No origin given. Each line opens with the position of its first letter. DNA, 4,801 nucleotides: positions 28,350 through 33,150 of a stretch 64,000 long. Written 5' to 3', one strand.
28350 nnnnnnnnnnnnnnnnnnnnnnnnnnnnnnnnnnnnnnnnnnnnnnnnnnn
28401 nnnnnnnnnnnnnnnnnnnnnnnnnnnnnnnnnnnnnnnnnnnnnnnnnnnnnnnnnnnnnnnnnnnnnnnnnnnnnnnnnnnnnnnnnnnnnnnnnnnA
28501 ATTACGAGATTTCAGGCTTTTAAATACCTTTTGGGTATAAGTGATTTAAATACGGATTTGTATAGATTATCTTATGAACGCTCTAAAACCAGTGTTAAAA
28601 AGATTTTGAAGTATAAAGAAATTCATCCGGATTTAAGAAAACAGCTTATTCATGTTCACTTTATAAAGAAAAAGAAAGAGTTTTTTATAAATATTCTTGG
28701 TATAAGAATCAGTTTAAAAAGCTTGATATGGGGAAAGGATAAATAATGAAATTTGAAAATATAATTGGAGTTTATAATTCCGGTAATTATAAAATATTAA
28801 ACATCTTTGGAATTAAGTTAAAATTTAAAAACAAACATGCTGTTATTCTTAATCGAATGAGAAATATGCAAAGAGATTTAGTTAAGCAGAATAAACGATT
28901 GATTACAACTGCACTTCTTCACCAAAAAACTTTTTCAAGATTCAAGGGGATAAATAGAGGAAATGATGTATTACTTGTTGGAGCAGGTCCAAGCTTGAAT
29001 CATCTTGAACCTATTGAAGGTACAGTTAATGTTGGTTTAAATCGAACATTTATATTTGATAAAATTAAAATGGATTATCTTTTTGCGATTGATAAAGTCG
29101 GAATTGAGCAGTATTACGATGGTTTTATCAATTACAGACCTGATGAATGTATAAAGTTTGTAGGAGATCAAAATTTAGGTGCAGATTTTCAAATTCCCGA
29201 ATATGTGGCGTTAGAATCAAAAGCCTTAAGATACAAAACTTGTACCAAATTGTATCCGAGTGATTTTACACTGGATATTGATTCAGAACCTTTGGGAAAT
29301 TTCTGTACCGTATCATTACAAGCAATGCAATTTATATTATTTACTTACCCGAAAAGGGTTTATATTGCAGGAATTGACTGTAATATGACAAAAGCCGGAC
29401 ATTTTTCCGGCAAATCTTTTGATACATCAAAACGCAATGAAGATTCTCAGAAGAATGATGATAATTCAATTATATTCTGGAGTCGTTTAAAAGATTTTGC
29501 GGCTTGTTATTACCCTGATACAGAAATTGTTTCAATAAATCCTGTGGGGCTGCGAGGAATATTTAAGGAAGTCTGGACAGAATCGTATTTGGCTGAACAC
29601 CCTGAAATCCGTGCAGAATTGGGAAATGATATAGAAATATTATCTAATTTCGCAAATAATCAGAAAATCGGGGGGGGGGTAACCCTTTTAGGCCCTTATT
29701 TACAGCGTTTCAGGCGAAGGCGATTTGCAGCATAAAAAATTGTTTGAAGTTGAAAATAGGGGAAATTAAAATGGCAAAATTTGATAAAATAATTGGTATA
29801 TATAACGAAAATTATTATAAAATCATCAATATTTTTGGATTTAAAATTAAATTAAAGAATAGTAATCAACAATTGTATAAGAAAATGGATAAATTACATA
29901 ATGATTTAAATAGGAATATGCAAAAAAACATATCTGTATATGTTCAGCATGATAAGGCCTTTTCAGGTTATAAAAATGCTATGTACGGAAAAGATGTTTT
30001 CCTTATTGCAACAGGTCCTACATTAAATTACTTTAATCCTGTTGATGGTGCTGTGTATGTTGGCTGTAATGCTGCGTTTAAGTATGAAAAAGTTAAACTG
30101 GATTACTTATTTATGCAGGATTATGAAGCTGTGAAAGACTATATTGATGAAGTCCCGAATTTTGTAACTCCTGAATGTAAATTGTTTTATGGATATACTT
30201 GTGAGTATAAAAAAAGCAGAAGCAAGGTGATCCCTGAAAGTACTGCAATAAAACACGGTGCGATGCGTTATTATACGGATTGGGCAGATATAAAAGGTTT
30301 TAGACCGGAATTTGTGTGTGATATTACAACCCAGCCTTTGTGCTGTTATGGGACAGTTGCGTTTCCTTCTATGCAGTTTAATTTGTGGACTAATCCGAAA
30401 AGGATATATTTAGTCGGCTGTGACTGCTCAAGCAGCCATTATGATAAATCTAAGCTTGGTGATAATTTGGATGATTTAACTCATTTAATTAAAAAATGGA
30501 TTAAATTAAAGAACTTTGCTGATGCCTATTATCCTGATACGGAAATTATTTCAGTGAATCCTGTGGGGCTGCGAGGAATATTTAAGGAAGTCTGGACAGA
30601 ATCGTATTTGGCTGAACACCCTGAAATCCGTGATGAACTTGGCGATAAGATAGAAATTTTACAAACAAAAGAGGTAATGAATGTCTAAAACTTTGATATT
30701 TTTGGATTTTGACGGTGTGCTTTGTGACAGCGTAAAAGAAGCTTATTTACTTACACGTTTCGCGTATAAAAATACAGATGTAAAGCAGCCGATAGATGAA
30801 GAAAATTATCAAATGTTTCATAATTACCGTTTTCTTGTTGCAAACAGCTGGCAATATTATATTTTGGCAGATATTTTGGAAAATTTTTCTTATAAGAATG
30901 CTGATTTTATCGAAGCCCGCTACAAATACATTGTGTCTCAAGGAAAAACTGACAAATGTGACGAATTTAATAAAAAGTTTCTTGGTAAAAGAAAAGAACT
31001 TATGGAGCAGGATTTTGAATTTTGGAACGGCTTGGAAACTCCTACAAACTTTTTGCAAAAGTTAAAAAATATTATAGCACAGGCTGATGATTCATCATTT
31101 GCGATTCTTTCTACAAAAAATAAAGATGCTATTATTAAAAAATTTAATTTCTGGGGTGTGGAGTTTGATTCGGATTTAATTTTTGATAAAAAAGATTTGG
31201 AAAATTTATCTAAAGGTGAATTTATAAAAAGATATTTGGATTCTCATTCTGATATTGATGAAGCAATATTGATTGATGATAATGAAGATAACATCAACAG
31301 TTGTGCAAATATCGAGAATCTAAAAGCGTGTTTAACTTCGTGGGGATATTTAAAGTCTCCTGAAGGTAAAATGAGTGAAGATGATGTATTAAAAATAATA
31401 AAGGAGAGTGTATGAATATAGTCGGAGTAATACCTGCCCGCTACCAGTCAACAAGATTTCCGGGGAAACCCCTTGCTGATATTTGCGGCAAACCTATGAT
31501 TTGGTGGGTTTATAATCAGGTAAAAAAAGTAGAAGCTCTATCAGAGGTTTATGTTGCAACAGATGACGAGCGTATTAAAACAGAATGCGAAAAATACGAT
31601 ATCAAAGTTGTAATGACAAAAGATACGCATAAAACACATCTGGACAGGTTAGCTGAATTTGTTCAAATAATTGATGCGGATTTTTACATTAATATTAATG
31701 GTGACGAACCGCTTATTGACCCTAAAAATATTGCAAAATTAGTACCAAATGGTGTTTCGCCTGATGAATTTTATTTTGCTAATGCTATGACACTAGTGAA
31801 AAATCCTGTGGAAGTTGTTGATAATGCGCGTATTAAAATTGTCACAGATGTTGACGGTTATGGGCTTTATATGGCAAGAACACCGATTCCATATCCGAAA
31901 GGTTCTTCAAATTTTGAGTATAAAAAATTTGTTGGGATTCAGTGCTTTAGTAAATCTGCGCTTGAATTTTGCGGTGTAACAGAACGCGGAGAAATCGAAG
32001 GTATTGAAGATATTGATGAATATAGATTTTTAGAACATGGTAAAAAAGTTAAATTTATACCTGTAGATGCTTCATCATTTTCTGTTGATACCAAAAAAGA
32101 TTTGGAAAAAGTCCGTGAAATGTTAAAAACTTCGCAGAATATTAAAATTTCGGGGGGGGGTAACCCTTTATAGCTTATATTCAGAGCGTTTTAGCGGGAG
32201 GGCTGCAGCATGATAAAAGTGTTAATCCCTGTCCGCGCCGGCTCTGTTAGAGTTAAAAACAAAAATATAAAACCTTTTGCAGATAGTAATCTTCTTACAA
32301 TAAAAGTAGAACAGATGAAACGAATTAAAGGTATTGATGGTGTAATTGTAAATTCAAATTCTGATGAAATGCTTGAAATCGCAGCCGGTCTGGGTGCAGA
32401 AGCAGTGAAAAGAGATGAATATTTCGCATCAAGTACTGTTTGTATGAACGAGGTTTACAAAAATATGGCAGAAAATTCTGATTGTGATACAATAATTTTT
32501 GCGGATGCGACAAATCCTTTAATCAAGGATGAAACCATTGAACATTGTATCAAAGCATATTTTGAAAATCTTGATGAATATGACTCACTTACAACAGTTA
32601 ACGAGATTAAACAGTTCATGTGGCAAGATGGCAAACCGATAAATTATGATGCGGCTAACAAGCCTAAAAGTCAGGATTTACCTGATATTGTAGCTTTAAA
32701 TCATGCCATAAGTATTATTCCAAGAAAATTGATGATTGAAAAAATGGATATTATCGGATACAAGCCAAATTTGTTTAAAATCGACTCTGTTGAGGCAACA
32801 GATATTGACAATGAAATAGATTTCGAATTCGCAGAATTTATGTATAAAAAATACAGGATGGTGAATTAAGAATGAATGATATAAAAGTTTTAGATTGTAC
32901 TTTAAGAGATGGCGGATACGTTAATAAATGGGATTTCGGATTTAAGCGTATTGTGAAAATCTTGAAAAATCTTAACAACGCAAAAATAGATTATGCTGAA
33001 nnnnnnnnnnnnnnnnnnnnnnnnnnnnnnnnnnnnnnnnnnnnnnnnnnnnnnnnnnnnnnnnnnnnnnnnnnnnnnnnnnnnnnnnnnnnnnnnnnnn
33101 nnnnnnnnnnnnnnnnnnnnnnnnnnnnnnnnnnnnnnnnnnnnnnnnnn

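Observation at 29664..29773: G10 tract at the junction of two DUF115 glycosyltransferase paralogs: tract length decides between a tail, a truncation or an in-frame fusion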

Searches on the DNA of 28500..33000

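Call 9: search_rna_families(source=window, start=28500, end=33000, threshold=evalue, max_evalue=10)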
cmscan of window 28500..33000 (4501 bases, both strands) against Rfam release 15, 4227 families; matches with E-value up to 10: 5.
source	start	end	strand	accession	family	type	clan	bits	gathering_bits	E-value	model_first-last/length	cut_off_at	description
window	32638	32750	+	RF01226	snoZ5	Gene; snRNA; snoRNA; CD-box;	CL00045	21.6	60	3.1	1-113/113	no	Small nucleolar RNA Z5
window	31252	31312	+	RF00570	SNORD64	Gene; snRNA; snoRNA; CD-box;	CL00069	20.1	40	3.1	1-67/67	no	Small Nucleolar RNA SNORD64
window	29084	29136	-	RF00157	SNORD39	Gene; snRNA; snoRNA; CD-box;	CL00057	19.7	35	0.93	1-80/80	no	Small nucleolar RNA SNORD55/SNORD39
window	29282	29443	+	RF03098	RAGATH-22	Gene; sRNA;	-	17.9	120.3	4.5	1-166/166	no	RAGATH-22 RNA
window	32408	32483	+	RF01177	snR67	Gene; snRNA; snoRNA; CD-box;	CL00053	17.6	55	3.2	1-83/83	no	Small nucleolar RNA snR67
